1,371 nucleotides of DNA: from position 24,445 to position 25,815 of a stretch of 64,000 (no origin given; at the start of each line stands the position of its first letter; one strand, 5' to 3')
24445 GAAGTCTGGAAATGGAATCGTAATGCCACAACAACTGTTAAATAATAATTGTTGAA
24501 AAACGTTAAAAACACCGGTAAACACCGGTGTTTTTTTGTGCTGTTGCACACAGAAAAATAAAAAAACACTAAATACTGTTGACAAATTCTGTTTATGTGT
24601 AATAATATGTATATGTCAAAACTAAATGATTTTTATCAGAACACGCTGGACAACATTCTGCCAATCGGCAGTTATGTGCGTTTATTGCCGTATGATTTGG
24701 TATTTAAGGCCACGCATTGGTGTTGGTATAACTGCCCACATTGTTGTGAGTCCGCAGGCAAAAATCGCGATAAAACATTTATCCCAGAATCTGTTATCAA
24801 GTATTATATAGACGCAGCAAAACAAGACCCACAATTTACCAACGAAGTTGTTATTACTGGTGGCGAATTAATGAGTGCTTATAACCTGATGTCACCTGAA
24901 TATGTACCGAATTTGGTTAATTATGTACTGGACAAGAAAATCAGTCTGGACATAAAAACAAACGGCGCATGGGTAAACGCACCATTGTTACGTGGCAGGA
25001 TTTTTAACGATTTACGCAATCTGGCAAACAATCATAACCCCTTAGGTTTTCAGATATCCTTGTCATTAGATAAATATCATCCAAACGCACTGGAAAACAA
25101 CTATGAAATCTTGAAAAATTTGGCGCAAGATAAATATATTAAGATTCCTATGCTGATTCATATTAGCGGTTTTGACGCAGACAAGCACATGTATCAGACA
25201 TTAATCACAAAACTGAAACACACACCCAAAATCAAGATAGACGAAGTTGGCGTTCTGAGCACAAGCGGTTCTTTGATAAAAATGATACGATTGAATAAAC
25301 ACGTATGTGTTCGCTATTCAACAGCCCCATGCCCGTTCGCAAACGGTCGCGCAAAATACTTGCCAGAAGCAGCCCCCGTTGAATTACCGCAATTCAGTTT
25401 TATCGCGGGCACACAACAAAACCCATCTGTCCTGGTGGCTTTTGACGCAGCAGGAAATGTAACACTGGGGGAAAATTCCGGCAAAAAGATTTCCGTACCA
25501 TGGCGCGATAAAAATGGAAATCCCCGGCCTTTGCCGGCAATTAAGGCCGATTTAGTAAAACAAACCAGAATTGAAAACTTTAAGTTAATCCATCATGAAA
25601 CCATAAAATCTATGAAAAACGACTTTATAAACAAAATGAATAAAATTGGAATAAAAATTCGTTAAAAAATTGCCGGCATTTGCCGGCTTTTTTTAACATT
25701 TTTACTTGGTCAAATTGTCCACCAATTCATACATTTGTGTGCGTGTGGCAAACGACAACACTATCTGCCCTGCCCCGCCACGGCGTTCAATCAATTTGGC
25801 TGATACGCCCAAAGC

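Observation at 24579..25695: Stand-alone radical SAM enzyme of unknown function next to the par locus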

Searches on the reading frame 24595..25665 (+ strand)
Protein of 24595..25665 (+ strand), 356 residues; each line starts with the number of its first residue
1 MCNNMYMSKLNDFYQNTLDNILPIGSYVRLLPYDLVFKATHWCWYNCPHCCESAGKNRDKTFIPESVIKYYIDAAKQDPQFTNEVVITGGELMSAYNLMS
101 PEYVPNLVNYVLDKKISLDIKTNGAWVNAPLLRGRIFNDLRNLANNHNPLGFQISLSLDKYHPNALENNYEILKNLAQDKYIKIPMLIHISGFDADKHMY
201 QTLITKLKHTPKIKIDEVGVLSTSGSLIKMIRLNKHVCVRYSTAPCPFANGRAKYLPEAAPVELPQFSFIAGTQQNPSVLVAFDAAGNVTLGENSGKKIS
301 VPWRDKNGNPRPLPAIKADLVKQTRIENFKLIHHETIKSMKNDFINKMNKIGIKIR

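Call 3: search_protein_families(library=pfam, proteins=[window:24595-25665:+], max_evalue=1)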
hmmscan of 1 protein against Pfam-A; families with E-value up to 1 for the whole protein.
window:24595-25665:+ (356 aa): 1 family
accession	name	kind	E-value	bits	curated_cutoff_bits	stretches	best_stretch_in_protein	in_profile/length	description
PF04055.27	Radical_SAM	-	8.1e-07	29.8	29.5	1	40-157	4-108/166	Radical SAM superfamily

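Call 4: search_protein_families(library=ncbifam, proteins=[window:24595-25665:+], max_evalue=1)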
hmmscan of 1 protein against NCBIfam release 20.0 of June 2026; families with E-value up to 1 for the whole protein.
window:24595-25665:+ (356 aa): 13 families
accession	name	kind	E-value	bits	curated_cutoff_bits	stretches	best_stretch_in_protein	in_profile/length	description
TIGR04078.1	rSAM_yydG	equivalog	3.1e-06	26.9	300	1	40-191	8-148/309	YydG family radical SAM peptide epimerase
TIGR03962.1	mycofact_rSAM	equivalog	7.4e-05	22.1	265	1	33-129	12-99/339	mycofactocin radical SAM maturase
TIGR04317.1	W_rSAM_matur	equivalog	0.00036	19.8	380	1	36-219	7-180/349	tungsten cofactor oxidoreductase radical SAM maturase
TIGR02495.1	NrdG2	equivalog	0.0006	19.2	131.15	1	43-127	26-102/193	anaerobic ribonucleoside-triphosphate reductase activating protein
TIGR04054.1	rSAM_NirJ1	equivalog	0.0056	15.3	650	1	35-128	38-123/387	putative heme d1 biosynthesis radical SAM protein NirJ1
TIGR04368.1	Glu_2_3_NH3_mut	equivalog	0.0069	15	650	1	23-150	142-262/404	glutamate 2,3-aminomutase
TIGR04053.2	TIGR04053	equivalog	0.0099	15.2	395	1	32-120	7-89/366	TIGR04053 family radical SAM/SPASM domain-containing protein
TIGR04478.1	rSAM_YfkAB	equivalog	0.012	14.9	250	1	36-123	28-111/363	radical SAM/CxCxxxxC motif protein YfkAB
NF038283.1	viperin_w_prok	equivalog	0.014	14.5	180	1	39-131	8-99/281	viperin family antiviral radical SAM protein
NF038107.1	rSAM_NF038107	equivalog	0.025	13.3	600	1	40-133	92-189/444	Cys-every-fifth radical SAM/SPASM peptide maturase CefB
TIGR04167.1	rSAM_SeCys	equivalog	0.061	12.5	300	1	40-91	15-63/303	arsenosugar biosynthesis radical SAM (seleno)protein ArsS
TIGR04545.1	rSAM_ahbD_hemeb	equivalog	0.14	11.6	500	1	37-129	4-88/339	heme b synthase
TIGR03913.1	rad_SAM_trio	equivalog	0.14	10.5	591.75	1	27-92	13-75/477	GDL motif peptide-associated radical SAM/SPASM maturase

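Call 5: search_protein_families(library=padloc, proteins=[window:24595-25665:+], max_evalue=1)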
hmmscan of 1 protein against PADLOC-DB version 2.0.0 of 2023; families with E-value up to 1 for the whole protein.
window:24595-25665:+ (356 aa): 1 family
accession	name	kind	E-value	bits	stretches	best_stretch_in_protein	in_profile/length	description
PDLC02903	pVip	-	0.0028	15.1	1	38-131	5-85/257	Viperins not associated with kinases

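Call 6: find_homologous_proteins(query=window:24595-25665:+, max_evalue=0.001)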
Query window:24595-25665:+ (356 aa): 82 proteins with E <= 0.001 among 1584 candidates.
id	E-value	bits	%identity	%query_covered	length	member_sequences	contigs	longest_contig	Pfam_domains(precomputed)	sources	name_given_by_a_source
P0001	5.5e-237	804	99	99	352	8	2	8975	PF04055.28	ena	-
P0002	4.0e-196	669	84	95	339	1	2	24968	PF04055.28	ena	-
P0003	1.3e-191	655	80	98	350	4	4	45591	PF04055.28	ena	-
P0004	2.0e-191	654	83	95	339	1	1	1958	PF04055.28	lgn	-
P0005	7.8e-182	622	80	94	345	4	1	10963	PF04055.28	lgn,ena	-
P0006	1.4e-159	549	72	91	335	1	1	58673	-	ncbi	-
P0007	1.2e-157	543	72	91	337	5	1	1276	-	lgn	-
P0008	1.4e-128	447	62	91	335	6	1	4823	-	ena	-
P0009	1.1e-122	428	58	91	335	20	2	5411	PF04055.28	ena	-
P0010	4.3e-118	413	58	93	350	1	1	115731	PF04055.28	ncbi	-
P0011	6.7e-109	383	54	91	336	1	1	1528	PF04055.28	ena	-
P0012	1.6e-107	378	54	91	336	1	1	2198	PF04055.28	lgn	-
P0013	4.8e-107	376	53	91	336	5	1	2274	PF04055.28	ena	-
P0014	4.8e-107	376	54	91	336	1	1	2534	PF04055.28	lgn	-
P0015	3.7e-106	374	54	91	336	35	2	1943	PF04055.28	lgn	-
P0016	6.1e-106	373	52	91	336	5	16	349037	PF04055.28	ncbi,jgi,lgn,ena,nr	ncbi:MAG: radical SAM protein [Alphaproteobacteria bacterium]|nr:radical SAM protein [Alphaproteobac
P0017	1.0e-105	372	52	94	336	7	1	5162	PF04055.28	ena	-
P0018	4.1e-105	370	53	91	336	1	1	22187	PF04055.28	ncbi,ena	-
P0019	5.3e-105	370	52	91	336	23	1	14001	PF04055.28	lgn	-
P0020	4.1e-104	367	51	94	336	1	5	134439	PF04055.28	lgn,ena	-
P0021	4.4e-104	367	52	91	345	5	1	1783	PF04055.28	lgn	-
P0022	6.8e-103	363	55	86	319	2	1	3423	PF04055.28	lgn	-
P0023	1.7e-102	361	51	95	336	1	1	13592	PF04055.28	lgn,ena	-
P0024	2.7e-102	361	51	95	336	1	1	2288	PF04055.28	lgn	-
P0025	6.5e-102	360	52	91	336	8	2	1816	PF04055.28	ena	-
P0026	1.8e-101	358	50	95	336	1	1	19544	PF04055.28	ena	-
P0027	2.5e-101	358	50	95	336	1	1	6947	PF04055.28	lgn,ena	-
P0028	4.3e-101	357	50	95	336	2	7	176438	PF04055.28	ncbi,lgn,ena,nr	ncbi:MAG: radical SAM protein [Alphaproteobacteria bacterium]|nr:radical SAM protein [Alphaproteobac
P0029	1.1e-100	356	52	91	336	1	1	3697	PF04055.28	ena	-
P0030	1.6e-100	355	50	95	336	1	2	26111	PF04055.28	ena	-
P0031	6.0e-100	353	50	95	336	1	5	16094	PF04055.28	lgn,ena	-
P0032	6.0e-100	353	50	95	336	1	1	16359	PF04055.28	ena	-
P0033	1.0e-99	352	50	91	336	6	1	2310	PF04055.28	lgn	-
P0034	1.1e-99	352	50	95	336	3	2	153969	PF04055.28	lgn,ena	-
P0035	4.5e-98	347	49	95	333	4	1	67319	PF04055.28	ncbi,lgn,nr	ncbi:MAG: radical SAM protein [Alphaproteobacteria bacterium]|nr:radical SAM protein [Alphaproteobac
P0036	3.8e-90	321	47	93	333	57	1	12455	PF04055.28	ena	-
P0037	6.8e-88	313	44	95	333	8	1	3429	PF04055.28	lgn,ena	-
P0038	7.0e-88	313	44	91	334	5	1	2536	PF04055.28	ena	-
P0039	4.5e-86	307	45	91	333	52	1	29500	PF04055.28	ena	-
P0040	1.2e-84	303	44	98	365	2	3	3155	PF04055.28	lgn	-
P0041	1.7e-83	299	44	98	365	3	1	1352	PF04055.28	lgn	-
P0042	4.6e-82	294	44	98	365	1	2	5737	PF04055.28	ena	-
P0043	2.2e-81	292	43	98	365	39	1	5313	PF04055.28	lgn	-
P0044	2.8e-80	288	46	87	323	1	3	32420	PF04055.28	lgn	-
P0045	6.2e-80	287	43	95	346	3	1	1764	PF04055.28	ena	-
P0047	6.4e-76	274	43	94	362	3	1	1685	PF04055.28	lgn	-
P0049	1.1e-73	267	42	92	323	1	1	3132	PF04055.28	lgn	-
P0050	4.7e-73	265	41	96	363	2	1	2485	PF04055.28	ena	-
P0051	6.0e-73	264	43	88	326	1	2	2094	PF04055.28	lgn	-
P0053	2.4e-72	262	41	92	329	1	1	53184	PF04055.28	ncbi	-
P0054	3.1e-72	262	42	89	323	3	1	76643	PF04055.28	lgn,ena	-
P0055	3.5e-72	262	42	93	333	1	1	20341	PF04055.28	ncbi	-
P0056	3.5e-72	262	42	85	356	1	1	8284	PF04055.28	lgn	-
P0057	4.3e-72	261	39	97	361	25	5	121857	PF04055.28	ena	-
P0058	1.1e-71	260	42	85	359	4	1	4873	PF04055.28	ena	-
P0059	1.4e-71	260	42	88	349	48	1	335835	-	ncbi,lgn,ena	-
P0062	3.8e-71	258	39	99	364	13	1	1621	PF04055.28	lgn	-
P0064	1.6e-70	256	42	90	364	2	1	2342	PF04055.28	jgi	-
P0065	3.3e-69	252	38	91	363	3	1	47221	PF04055.28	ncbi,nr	ncbi:MAG: radical SAM protein [Alphaproteobacteria bacterium]|nr:radical SAM protein [Alphaproteobac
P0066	6.0e-69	251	45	82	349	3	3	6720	PF04055.28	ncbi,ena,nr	ncbi:MAG: radical SAM protein [Alphaproteobacteria bacterium]|nr:radical SAM protein [Alphaproteobac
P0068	1.1e-68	250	39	98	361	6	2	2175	PF04055.28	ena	-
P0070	1.8e-68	250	41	92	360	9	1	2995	PF04055.28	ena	-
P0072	9.9e-66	241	41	85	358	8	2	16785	PF04055.28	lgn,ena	-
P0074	3.5e-63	232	41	87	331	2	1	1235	PF04055.28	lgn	-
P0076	9.1e-63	231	41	83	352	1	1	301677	-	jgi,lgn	jgi:organic radical activating enzyme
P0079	1.3e-61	227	42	83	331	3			PF04055.28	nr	nr:radical SAM protein [Candidatus Enterousia merdequi]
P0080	1.1e-60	224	41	85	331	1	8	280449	PF04055.28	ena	-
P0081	1.3e-60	224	39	84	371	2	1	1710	PF04055.28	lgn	-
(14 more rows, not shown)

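Call 7: search_solved_structures(query=window:24595-25665:+, max_evalue=1)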
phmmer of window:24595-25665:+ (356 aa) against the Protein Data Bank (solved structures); distinct sequences matched with E-value up to 1: 3.
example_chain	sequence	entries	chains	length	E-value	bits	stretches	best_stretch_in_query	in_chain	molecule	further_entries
8w0o_A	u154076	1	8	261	0.049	16.1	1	66-219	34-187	Dehydrogenase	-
8w0n_A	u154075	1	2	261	0.69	12.4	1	66-134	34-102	IRED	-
2a5h_A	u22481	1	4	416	0.92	11.9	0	23-167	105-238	L-lysine 2,3-aminomutase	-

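Call 8: find_encoding_contigs(protein=P0016, flank=6000, max_places=3)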
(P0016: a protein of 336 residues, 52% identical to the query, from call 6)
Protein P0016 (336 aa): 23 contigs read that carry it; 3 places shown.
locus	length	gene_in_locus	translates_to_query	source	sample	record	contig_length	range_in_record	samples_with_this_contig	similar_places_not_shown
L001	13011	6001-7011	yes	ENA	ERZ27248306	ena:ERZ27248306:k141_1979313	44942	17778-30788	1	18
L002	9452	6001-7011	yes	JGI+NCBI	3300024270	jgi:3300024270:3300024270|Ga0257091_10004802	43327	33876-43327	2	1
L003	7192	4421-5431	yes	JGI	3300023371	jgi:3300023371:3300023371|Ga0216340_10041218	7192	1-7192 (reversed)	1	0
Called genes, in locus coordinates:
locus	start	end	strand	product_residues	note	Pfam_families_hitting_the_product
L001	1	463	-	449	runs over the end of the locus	PF00289:Biotin_carb_N, PF02222:ATP-grasp, PF02786:CPSase_L_D2, PF07478:Dala_Dala_lig_C, PF02785:Biotin_carb_C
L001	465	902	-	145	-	PF00364:Biotin_lipoyl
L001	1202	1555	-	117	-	PF00825:Ribonuclease_P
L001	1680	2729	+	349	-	PF06723:MreB_Mbl, PF00022:Actin, PF00012:HSP70, PF14450:FtsA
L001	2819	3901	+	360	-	PF00478:IMPDH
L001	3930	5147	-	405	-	PF12704:MacB_PCD, PF02687:FtsX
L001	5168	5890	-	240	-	PF00005:ABC_tran, PF02463:SMC_N (faint)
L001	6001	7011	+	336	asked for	PF04055:Radical_SAM (weak)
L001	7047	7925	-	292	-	PF02195:ParB_N, PF17762:HTH_ParB, PF23433:DUF7119 (weak), PF23552:ParB_C (weak)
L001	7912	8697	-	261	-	PF00142:Fer4_NifH (faint), PF01656:CbiA, PF02374:ArsA_ATPase (faint), PF06564:CBP_BcsQ, PF09140:MipZ, PF10609:ParA (weak), PF13614:AAA_31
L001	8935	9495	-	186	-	PF02527:GidB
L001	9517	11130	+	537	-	PF07719:TPR_2 (faint), PF13424:TPR_12 (faint), PF13428:TPR_14 (faint), PF09976:TPR_21 (weak)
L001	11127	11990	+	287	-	PF01210:NAD_Gly3P_dh_N, PF07479:NAD_Gly3P_dh_C, PF20618:GPD_NAD_C_bact (weak)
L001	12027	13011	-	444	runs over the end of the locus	PF00350:Dynamin_N (faint), PF01926:MMR_HSR1, PF02421:FeoB_N, PF03193:RsgA_GTPase (faint), PF00009:GTP_EFTU, PF01926:MMR_HSR1, PF02421:FeoB_N, PF14714:KH_dom-like, +4 more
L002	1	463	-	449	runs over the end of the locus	PF00289:Biotin_carb_N, PF02222:ATP-grasp, PF02786:CPSase_L_D2, PF07478:Dala_Dala_lig_C, PF02785:Biotin_carb_C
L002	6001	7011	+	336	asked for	PF04055:Radical_SAM (weak)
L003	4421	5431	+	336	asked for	PF04055:Radical_SAM (weak)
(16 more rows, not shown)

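Call 9: find_encoding_contigs(protein=P0059, flank=6000, max_places=2)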
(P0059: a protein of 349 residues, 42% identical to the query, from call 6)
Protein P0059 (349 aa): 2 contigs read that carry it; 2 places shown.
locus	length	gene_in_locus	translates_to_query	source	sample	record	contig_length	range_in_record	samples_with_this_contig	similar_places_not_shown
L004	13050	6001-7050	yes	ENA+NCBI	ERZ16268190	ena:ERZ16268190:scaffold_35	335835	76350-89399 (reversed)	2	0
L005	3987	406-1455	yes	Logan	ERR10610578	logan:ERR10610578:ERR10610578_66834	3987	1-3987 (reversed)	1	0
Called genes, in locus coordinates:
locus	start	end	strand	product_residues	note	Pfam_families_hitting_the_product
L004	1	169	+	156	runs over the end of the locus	PF04386:SspB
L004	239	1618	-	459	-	PF00289:Biotin_carb_N, PF02222:ATP-grasp, PF02786:CPSase_L_D2, PF07478:Dala_Dala_lig_C, PF02785:Biotin_carb_C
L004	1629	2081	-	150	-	PF00364:Biotin_lipoyl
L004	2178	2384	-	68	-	PF01809:YidD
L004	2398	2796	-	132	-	PF00825:Ribonuclease_P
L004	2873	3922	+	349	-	PF06723:MreB_Mbl, PF00022:Actin, PF00012:HSP70, PF14450:FtsA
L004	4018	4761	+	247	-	PF00005:ABC_tran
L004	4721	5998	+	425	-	PF12704:MacB_PCD, PF02687:FtsX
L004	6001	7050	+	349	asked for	-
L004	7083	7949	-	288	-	PF01210:NAD_Gly3P_dh_N, PF07479:NAD_Gly3P_dh_C, PF20618:GPD_NAD_C_bact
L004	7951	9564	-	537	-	PF07719:TPR_2 (faint), PF13181:TPR_8 (faint), PF13428:TPR_14 (faint), PF00515:TPR_1 (faint), PF13424:TPR_12 (faint)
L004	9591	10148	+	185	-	PF02527:GidB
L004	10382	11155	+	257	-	PF00142:Fer4_NifH (faint), PF01656:CbiA, PF02374:ArsA_ATPase (weak), PF06564:CBP_BcsQ, PF09140:MipZ (weak), PF10609:ParA, PF13614:AAA_31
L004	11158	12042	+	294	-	PF02195:ParB_N, PF17762:HTH_ParB, PF23433:DUF7119 (weak)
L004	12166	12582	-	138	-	PF00691:OmpA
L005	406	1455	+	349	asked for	-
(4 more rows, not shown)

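Call 10: find_encoding_contigs(protein=P0076, flank=6000, max_places=2)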
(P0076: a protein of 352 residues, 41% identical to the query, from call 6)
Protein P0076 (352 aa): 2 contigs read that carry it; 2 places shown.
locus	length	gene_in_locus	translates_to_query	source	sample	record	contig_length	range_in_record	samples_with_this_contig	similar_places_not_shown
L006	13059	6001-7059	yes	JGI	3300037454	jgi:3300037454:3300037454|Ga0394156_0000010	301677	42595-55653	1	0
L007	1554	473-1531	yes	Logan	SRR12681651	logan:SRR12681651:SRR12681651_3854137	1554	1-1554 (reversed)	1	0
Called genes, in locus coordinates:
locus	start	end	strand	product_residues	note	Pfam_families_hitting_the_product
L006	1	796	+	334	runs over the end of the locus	PF01018:GTP1_OBG, PF00009:GTP_EFTU (faint), PF03308:MeaB (faint), PF01926:MMR_HSR1, PF02421:FeoB_N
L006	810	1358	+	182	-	-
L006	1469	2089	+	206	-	PF00210:Ferritin, PF02915:Rubrerythrin, PF23458:DUF7130 (faint), PF21349:RUBY_RBDX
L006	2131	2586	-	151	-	-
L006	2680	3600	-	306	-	PF03330:DPBB_1, PF05036:SPOR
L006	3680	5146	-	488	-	PF03023:MurJ, PF01554:MatE (weak)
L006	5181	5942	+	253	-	PF13512:TPR_18, PF13525:YfiO, PF13174:TPR_6 (faint), PF13428:TPR_14 (faint), PF13432:TPR_16 (faint), PF07719:TPR_2 (faint), PF14559:TPR_19 (faint)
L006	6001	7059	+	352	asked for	-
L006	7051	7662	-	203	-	PF00383:dCMP_cyt_deam_1, PF14437:MafB19-deam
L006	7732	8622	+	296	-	PF00009:GTP_EFTU, PF00350:Dynamin_N (faint), PF01926:MMR_HSR1, PF02421:FeoB_N, PF03193:RsgA_GTPase (faint), PF04548:AIG1 (weak), PF10662:PduV-EutP, PF07650:KH_2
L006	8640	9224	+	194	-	-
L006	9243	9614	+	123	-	-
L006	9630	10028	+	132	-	-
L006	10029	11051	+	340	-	PF02547:Queuosine_synth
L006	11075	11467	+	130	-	-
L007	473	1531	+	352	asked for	-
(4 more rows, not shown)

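Call 16: search_solved_structures(query=A2, max_evalue=10, show_alignments=2)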
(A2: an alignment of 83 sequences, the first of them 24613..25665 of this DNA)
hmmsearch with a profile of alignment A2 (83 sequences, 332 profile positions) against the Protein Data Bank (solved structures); distinct sequences matched with E-value up to 10: 8.
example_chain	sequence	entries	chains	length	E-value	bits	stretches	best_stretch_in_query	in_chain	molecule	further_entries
8ai6_A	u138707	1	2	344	1.7e-07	34.1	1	37-216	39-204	Putative peptide biosynthesis protein YydG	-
8ai1_A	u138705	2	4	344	1.7e-07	34.1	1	37-216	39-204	Putative peptide biosynthesis protein YydG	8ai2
8ai3_A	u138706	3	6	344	1.7e-07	34.1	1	37-216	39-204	Putative peptide biosynthesis protein YydG | Radical SAM core domain-containing protein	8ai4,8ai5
8w0n_A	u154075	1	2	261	0.15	14.6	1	60-138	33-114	IRED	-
4rzh_A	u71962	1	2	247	0.18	14.3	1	60-136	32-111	3-oxoacyl-[acyl-carrier protein] reductase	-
8w0o_A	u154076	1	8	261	0.51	12.8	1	60-136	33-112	Dehydrogenase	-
2a5h_A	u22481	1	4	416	0.99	11.9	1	20-86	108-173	L-lysine 2,3-aminomutase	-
8uzl_A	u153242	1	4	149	1.6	11.2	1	72-114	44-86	Designed Transmembrane beta-barrel TMB10_163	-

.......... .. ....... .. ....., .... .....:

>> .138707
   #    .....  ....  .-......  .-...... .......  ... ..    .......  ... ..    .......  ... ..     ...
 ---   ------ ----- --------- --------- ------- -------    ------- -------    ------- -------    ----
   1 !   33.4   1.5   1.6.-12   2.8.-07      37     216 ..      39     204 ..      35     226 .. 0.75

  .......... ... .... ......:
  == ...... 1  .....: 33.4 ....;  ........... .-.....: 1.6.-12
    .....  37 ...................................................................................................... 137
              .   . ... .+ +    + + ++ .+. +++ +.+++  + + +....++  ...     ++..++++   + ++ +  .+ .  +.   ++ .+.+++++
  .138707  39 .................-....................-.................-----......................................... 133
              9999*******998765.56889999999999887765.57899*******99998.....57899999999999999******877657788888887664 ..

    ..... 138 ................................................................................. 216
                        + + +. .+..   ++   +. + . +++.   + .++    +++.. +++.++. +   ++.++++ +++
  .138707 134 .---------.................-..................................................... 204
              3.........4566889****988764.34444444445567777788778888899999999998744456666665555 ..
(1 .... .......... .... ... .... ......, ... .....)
